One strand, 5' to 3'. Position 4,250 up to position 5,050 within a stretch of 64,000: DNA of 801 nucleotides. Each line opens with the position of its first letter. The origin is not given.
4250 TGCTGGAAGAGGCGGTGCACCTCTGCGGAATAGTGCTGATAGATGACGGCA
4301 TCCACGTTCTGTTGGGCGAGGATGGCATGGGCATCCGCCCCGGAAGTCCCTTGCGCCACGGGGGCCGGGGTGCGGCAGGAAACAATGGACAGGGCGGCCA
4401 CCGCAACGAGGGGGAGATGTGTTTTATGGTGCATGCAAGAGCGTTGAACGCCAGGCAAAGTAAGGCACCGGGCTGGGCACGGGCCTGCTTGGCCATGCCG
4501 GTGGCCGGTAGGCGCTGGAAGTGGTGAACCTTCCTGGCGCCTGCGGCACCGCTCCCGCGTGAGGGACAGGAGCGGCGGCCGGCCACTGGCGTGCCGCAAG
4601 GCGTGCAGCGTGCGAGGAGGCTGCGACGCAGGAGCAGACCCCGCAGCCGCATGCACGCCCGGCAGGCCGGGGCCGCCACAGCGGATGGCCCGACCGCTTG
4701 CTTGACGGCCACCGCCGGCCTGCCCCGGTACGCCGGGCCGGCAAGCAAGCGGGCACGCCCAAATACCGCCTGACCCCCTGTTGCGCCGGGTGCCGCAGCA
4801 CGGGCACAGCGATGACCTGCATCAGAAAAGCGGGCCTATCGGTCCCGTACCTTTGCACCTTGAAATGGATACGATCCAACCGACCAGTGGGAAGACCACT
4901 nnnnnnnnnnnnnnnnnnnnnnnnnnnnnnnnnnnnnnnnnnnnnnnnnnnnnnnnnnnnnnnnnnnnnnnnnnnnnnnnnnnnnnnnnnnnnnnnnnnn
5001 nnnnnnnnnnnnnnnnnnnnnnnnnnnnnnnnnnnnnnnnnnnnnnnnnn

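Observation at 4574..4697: GC-rich ~130-bp intergenic repeat element, copy 1 (second copy at 56974..57114)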

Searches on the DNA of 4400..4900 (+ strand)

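Call 8: search_rna_families(source=window, start=4400, end=4900, threshold=evalue, max_evalue=10)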
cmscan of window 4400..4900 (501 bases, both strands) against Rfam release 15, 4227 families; matches with E-value up to 10: 4.
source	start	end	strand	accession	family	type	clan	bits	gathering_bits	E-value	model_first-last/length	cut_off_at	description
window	4691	4753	-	RF03407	MIR531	Gene; miRNA;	-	21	70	0.24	1-69/69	no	MIR531 microRNA precursor family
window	4524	4598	-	RF02992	hya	Cis-reg;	-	16.5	56.8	2.9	1-72/72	no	hya RNA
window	4465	4542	-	RF00043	Plasmid_R1162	Gene; antisense;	-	16.1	55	3.3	1-75/75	no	R1162-like plasmid antisense RNA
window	4653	4707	+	RF03407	MIR531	Gene; miRNA;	-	15.2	70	7.7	1-69/69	no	MIR531 microRNA precursor family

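Call 35: build_rna_model(alignment_id=A4, structure=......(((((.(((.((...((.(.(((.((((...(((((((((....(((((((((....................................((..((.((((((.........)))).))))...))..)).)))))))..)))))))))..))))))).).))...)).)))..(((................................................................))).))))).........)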
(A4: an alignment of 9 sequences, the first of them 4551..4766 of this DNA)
Model R1 built from alignment A4 (9 sequences, 264 columns); structure: as given.
model positions 188; base pairs 51; branch points 1; effective number of sequences 1.53; information 0.591 bits per position. Calibrated on 0.2 Mb of random sequence (short: E-values are rough).
structure used (alignment columns):
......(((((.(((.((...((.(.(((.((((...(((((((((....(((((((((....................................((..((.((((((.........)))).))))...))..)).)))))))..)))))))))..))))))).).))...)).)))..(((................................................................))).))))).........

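Call 36: search_with_rna_model(model_id=R1, sources=[window, L001, L002, L003, L004, L005, L019, L022, L025, L043, L053, L054, L055], max_evalue=10, make_alignment=true)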
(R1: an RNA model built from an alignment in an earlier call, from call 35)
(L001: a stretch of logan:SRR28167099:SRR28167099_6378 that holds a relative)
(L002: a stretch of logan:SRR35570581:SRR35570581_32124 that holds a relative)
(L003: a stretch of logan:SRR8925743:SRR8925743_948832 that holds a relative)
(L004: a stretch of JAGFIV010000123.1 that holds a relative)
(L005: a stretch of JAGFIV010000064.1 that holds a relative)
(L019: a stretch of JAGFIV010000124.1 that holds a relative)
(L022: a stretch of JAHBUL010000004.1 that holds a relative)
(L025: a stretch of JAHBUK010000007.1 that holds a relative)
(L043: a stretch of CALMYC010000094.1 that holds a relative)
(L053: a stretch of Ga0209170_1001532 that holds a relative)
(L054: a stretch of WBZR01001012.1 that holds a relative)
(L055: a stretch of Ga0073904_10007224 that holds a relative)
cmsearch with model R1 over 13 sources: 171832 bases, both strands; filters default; matches with E-value up to 10: 29.
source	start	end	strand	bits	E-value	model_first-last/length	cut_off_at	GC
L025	5641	5827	-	174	7.8e-33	1-188/188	no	0.67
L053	7057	7235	+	166.7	2.2e-31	1-188/188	no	0.7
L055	7076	7254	+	166.7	2.2e-31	1-188/188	no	0.7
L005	1515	1698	-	156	2.9e-29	1-188/188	no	0.77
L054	5894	6077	+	156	2.9e-29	1-188/188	no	0.77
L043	882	1076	-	148.2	1.1e-27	1-188/188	no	0.75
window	4551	4766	+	140.3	3.9e-26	1-188/188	no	0.76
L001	7816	8031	+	140.3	3.9e-26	1-188/188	no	0.76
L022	2396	2569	+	134.8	4.8e-25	1-188/188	no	0.74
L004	1531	1749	-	123.3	9.3e-23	1-188/188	no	0.76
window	56971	57152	+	123.1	1.1e-22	1-188/188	no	0.77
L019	1371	1555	-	113.5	8.5e-21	1-188/188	no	0.79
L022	7864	8000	+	108.8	7.3e-20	1-136/188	3'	0.74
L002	1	153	+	67.7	1.1e-11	63-188/188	5'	0.76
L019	2401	2517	+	43.4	7.5e-07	1-188/188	no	0.65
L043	3035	3168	+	40.7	2.6e-06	1-188/188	no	0.65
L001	2143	2228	-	19.6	0.041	1-188/188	no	0.71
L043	4459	4652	-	16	0.21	1-188/188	no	0.68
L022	4835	4954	-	12.5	1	1-188/188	no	0.62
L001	19852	19957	+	12.3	1.1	1-188/188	no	0.69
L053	3682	3831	-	12.3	1.1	1-188/188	no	0.53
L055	3701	3850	-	12.3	1.1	1-188/188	no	0.53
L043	5433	5539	-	11.6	1.6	1-188/188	no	0.49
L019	5784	5875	-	11.2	1.9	1-188/188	no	0.7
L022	3945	3970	+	8.5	6.5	1-188/188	no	0.77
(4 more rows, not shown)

Alignment A5: 29 matches aligned to the model, 415 columns, each read 5' to 3' on its own strand. Consensus structure (alignment columns), stored with it:
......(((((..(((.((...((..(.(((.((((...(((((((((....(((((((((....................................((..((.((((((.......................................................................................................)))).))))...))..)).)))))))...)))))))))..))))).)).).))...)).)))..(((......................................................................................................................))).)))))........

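Call 37: search_with_rna_model(model_id=R1, sources=[L019, L043], max_evalue=0.001, show_alignments=4)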
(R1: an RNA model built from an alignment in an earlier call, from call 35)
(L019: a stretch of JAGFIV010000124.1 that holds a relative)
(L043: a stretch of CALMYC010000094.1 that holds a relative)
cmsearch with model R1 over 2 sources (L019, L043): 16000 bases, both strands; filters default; matches with E-value up to 0.001: 4.
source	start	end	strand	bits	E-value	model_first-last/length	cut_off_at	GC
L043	882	1076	-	148.2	9.9e-29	1-188/188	no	0.75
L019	1371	1555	-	113.5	7.9e-22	1-188/188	no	0.79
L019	2401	2517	+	43.4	7e-08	1-188/188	no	0.65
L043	3035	3168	+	40.7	2.5e-07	1-188/188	no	0.65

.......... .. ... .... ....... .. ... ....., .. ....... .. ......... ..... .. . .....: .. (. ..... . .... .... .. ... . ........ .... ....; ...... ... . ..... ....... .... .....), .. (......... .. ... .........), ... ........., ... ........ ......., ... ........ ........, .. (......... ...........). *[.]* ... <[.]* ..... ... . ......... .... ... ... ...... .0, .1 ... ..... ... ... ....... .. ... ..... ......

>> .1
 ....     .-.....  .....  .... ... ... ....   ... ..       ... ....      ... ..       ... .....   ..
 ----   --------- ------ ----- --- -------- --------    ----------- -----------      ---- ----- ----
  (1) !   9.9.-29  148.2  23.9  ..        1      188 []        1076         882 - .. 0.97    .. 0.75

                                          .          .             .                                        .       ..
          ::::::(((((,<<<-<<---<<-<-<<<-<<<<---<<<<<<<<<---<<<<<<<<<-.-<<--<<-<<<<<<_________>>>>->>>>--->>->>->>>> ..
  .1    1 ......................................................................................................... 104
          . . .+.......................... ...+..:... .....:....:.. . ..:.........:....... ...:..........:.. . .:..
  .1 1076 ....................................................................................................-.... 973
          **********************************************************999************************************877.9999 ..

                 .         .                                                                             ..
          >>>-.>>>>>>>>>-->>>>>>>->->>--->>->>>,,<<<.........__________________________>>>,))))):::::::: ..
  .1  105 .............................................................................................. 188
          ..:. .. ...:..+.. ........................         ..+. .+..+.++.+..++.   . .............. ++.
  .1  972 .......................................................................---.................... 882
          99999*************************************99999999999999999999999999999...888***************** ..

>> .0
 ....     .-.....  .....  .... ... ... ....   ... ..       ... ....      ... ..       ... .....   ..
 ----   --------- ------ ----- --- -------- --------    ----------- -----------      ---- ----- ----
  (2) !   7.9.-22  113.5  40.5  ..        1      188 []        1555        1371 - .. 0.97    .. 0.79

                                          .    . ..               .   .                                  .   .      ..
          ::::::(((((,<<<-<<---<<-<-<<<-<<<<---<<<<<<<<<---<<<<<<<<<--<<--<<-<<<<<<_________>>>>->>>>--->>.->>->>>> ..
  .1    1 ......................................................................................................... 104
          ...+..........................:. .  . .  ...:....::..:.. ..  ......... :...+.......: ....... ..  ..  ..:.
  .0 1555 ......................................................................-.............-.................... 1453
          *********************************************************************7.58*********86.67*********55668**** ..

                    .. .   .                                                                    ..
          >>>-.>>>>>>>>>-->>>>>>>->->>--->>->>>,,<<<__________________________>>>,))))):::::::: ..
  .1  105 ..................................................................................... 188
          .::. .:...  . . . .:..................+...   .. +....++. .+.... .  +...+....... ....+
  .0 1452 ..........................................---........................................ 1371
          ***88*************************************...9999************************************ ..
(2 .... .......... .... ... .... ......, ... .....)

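Call 44: search_with_rna_model(model_id=R1, sources=[L056, L057, L058, L059, L060, L061, L062], max_evalue=1)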
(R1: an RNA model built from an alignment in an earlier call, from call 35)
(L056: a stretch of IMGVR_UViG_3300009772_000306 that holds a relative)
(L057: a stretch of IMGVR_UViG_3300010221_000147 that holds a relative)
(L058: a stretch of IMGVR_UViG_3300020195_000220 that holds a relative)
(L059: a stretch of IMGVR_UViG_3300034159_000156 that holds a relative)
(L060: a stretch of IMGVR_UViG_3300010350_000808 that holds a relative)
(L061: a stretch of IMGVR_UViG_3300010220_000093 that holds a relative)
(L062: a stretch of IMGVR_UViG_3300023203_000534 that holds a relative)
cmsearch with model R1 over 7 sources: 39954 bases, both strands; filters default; matches with E-value up to 1: 1.
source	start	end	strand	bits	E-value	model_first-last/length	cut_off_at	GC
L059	5964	6038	-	12.7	0.23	1-188/188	no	0.72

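Call 50: search_with_rna_model(model_id=R1, sources=[L063, L064, L065, L066, L067, L068], max_evalue=1)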
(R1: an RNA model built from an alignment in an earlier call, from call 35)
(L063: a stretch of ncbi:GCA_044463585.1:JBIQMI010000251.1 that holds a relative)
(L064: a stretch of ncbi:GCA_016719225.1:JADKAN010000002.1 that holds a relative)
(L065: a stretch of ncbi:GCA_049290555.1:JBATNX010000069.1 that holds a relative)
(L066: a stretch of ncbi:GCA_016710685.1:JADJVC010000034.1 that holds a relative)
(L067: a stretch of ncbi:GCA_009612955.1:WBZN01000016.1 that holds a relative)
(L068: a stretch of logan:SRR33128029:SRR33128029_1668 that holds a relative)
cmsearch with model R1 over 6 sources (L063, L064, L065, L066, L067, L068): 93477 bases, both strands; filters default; matches with E-value up to 1: 1.
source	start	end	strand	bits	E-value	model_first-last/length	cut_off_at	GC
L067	4334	4417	-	15.2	0.16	1-188/188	no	0.67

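Call 57: search_with_rna_model(model_id=R1, sources=[L069, L070, L071, L072, L073], max_evalue=1)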
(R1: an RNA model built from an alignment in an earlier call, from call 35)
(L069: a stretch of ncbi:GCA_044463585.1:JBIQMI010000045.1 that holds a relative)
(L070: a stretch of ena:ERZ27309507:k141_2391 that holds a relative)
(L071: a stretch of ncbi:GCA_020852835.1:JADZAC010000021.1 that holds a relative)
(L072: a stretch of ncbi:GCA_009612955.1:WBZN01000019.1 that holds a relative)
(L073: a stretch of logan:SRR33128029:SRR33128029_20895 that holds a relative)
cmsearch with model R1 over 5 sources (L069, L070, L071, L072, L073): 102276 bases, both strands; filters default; matches with E-value up to 1: 0.
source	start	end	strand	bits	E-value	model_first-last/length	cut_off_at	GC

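Call 60: search_with_rna_model(model_id=R1, sources=[window, L004, L005, L019, L022, L025, L043, L053], max_evalue=0.0001, make_alignment=true)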
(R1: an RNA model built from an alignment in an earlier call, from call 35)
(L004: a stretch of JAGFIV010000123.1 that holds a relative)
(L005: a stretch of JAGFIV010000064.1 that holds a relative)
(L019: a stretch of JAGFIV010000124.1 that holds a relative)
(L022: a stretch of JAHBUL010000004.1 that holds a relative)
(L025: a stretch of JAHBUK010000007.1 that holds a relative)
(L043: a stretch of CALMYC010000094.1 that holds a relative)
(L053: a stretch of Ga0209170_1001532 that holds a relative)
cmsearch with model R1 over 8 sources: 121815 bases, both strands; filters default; matches with E-value up to 0.0001: 12.
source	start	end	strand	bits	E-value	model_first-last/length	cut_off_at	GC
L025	5641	5827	-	174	5.6e-33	1-188/188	no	0.67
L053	7057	7235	+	166.7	1.5e-31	1-188/188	no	0.7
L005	1515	1698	-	156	2.1e-29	1-188/188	no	0.77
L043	882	1076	-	148.2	7.5e-28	1-188/188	no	0.75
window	4551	4766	+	140.3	2.8e-26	1-188/188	no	0.76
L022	2396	2569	+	134.8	3.4e-25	1-188/188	no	0.74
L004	1531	1749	-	123.3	6.6e-23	1-188/188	no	0.76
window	56971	57152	+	123.1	7.5e-23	1-188/188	no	0.77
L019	1371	1555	-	113.5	6e-21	1-188/188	no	0.79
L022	7864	8000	+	108.8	5.1e-20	1-136/188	3'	0.74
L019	2401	2517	+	43.4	5.3e-07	1-188/188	no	0.65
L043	3035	3168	+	40.7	1.9e-06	1-188/188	no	0.65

Alignment A7: 12 matches aligned to the model, 320 columns, each read 5' to 3' on its own strand. Consensus structure (alignment columns), stored with it:
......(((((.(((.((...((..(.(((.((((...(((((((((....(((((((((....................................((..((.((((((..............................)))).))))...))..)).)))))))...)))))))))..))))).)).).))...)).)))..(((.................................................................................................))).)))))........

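Call 82: search_with_rna_model(model_id=R1, sources=[L074, L075], max_evalue=10, show_alignments=2)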
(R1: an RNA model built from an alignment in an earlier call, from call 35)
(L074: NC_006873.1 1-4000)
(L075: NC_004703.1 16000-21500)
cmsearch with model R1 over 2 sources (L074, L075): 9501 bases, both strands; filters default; matches with E-value up to 10: 0.
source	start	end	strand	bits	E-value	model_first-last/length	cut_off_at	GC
